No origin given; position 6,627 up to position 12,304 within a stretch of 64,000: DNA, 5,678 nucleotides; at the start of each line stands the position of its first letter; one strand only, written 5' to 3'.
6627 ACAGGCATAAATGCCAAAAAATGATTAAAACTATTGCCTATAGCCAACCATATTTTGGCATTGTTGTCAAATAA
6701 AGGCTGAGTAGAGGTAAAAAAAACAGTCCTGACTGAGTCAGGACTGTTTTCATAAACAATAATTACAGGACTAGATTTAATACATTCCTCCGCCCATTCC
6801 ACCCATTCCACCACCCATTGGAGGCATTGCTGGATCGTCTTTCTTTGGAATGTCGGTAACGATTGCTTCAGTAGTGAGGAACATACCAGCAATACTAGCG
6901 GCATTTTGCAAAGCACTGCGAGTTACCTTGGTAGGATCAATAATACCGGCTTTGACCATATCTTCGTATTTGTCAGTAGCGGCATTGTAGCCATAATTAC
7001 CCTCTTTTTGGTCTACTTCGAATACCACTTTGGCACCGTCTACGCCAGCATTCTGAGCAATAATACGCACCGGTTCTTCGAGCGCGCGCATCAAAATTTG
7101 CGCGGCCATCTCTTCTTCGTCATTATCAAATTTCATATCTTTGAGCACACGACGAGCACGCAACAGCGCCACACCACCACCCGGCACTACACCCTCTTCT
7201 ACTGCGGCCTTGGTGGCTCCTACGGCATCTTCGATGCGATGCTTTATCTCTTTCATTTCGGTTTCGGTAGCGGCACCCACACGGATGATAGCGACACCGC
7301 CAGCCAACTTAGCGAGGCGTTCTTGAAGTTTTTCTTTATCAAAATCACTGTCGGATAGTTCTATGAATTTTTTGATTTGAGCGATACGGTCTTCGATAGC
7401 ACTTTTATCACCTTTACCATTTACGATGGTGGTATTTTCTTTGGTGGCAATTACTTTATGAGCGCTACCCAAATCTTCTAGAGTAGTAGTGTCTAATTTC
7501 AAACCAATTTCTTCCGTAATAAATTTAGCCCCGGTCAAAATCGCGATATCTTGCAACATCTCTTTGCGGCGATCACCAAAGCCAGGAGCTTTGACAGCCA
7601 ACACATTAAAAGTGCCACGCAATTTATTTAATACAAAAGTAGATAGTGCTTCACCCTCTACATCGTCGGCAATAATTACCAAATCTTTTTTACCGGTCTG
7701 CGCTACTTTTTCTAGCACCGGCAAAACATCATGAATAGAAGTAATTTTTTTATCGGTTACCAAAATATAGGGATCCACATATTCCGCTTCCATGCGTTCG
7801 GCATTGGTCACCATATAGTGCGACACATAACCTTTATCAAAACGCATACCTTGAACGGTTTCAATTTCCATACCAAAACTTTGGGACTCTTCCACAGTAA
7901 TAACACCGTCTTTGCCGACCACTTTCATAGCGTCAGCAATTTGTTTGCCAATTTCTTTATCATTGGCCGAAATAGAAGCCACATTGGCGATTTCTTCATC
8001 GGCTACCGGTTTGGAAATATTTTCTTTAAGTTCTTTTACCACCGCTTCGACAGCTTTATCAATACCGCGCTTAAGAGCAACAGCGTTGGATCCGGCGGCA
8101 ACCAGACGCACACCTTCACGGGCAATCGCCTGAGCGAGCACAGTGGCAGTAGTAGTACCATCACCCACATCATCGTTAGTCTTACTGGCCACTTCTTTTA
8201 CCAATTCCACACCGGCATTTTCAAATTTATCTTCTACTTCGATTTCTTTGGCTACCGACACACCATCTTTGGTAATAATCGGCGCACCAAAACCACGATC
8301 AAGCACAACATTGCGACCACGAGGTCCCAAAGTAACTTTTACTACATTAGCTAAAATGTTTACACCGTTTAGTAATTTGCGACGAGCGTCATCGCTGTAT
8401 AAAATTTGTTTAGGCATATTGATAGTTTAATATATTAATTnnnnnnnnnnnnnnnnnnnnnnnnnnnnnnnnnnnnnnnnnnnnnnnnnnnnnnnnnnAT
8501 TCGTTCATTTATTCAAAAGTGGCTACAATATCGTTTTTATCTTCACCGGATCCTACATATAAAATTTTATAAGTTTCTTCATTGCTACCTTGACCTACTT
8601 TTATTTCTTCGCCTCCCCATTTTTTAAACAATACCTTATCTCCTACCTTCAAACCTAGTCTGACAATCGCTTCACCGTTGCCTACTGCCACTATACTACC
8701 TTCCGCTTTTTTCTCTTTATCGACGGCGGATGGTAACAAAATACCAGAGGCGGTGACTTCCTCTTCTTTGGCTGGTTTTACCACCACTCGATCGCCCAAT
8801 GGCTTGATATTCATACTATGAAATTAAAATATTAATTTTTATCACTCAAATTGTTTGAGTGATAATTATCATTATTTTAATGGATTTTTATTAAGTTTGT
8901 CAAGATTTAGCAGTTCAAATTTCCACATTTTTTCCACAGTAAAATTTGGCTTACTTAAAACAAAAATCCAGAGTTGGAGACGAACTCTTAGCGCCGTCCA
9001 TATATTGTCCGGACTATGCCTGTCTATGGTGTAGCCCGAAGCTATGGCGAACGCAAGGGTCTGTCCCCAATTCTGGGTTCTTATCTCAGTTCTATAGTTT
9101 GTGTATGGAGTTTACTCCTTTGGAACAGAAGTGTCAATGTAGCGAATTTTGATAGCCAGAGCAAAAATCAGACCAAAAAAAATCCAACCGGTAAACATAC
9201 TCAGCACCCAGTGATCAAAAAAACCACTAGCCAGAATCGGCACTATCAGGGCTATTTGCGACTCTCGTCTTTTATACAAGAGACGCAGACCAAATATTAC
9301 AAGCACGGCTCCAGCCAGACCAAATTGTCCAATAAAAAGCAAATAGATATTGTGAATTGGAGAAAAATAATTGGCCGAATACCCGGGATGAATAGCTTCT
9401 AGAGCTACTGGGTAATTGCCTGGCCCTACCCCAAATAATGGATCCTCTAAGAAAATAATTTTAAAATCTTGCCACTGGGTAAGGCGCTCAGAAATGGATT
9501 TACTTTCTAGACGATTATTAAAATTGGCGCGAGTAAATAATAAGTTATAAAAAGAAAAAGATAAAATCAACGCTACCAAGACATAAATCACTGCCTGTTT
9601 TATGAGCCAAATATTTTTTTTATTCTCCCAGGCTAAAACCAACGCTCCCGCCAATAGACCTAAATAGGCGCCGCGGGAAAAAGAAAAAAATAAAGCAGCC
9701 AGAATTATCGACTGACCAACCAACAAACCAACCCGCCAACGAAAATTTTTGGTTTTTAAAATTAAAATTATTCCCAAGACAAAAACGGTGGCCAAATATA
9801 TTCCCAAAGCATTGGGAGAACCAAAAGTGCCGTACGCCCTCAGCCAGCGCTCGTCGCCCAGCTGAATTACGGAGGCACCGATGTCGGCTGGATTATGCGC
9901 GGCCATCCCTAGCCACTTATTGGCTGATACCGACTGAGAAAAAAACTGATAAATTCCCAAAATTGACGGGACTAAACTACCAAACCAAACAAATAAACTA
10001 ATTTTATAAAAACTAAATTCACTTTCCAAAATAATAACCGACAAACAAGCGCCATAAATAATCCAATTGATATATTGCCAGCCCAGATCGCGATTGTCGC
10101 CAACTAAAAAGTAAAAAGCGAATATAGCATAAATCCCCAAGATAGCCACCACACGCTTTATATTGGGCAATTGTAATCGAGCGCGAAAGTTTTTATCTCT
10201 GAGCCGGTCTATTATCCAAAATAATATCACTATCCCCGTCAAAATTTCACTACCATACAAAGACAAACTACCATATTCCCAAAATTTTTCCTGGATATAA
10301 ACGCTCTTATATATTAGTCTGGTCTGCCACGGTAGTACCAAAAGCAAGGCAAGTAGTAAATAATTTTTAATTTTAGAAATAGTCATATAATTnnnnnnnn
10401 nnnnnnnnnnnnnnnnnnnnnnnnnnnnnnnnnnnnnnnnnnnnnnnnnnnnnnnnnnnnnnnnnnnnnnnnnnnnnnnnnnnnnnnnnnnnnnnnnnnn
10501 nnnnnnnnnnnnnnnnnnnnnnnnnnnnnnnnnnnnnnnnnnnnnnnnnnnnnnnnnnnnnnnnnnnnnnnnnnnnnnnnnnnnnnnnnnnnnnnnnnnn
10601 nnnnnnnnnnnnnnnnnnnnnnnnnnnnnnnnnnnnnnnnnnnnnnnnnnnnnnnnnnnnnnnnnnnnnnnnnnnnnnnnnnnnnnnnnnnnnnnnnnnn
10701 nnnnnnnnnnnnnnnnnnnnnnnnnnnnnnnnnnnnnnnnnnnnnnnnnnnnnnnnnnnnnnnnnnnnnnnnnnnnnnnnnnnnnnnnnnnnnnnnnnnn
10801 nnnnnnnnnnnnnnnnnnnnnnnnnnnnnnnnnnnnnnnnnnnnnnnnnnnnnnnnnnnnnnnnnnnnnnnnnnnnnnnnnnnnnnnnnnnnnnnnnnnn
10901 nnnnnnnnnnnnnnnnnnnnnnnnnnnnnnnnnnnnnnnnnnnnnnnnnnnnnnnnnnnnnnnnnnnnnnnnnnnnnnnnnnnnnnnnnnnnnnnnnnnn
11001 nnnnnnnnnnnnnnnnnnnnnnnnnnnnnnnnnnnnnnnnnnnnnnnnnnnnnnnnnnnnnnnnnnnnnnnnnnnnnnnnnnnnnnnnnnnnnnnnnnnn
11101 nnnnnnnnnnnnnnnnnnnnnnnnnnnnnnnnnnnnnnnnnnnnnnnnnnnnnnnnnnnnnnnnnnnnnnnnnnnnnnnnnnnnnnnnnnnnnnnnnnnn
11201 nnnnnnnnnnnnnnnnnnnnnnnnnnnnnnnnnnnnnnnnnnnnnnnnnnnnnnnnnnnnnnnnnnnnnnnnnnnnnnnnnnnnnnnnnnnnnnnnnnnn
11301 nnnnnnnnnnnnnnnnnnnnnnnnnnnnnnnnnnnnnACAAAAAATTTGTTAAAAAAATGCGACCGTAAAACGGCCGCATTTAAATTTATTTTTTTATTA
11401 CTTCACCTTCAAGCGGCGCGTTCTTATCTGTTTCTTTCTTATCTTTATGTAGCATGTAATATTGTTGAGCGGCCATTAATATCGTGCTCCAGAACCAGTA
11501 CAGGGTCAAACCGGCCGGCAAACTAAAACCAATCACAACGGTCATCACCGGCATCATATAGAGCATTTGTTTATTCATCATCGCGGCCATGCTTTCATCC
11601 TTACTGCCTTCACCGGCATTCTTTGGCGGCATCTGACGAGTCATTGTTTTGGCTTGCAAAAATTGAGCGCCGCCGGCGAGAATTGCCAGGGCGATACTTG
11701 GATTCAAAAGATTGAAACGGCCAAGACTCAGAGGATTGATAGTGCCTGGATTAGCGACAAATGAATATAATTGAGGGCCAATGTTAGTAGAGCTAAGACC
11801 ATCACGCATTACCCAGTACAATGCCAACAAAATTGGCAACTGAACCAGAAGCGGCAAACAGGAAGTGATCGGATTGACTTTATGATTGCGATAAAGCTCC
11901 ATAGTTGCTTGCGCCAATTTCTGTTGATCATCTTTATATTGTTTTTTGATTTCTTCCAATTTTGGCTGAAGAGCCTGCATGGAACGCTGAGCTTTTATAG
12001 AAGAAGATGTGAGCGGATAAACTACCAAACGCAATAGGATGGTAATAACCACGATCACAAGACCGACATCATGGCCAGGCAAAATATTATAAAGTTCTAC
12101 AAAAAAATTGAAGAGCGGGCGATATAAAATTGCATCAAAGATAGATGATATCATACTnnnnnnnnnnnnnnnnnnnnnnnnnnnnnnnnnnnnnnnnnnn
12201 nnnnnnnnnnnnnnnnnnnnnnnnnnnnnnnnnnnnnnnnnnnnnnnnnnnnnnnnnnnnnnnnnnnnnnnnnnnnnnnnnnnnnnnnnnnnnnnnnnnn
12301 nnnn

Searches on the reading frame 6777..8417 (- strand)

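Call 23: search_protein_families(library=pfam, proteins=[window:6777-8417:-], max_evalue=0.00001)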
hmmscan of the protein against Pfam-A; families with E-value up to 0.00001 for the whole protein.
window:6777-8417:- (546 aa): 1 family
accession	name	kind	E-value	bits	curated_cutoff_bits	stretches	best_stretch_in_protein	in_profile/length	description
PF00118.29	Cpn60_TCP1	-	3.7e-80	270.4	34.3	1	22-522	1-488/490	TCP-1/cpn60 chaperonin family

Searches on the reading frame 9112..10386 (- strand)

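Call 23: search_protein_families(library=pfam, proteins=[window:9112-10386:-], max_evalue=0.00001)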
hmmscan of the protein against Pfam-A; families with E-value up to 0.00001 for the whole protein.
window:9112-10386:- (424 aa): 1 family
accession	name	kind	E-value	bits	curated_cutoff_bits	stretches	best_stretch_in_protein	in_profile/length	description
PF04932.20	Wzy_C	-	2.7e-20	73.1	31.7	1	227-364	5-149/149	O-Antigen ligase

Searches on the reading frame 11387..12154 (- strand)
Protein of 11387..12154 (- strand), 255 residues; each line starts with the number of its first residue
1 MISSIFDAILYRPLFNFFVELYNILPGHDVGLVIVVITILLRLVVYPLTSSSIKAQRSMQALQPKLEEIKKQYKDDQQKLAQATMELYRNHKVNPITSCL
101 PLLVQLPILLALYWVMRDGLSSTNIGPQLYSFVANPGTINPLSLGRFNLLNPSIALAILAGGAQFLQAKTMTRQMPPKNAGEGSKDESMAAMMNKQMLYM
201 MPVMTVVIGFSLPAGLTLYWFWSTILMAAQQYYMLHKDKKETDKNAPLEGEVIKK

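Call 23: search_protein_families(library=pfam, proteins=[window:11387-12154:-], max_evalue=0.00001)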
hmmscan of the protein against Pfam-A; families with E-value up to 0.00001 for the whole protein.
window:11387-12154:- (255 aa): 1 family
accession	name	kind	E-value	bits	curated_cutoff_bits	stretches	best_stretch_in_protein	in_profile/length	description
PF02096.25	60KD_IMP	-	5e-53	179.8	35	1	31-234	2-161/163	60Kd inner membrane protein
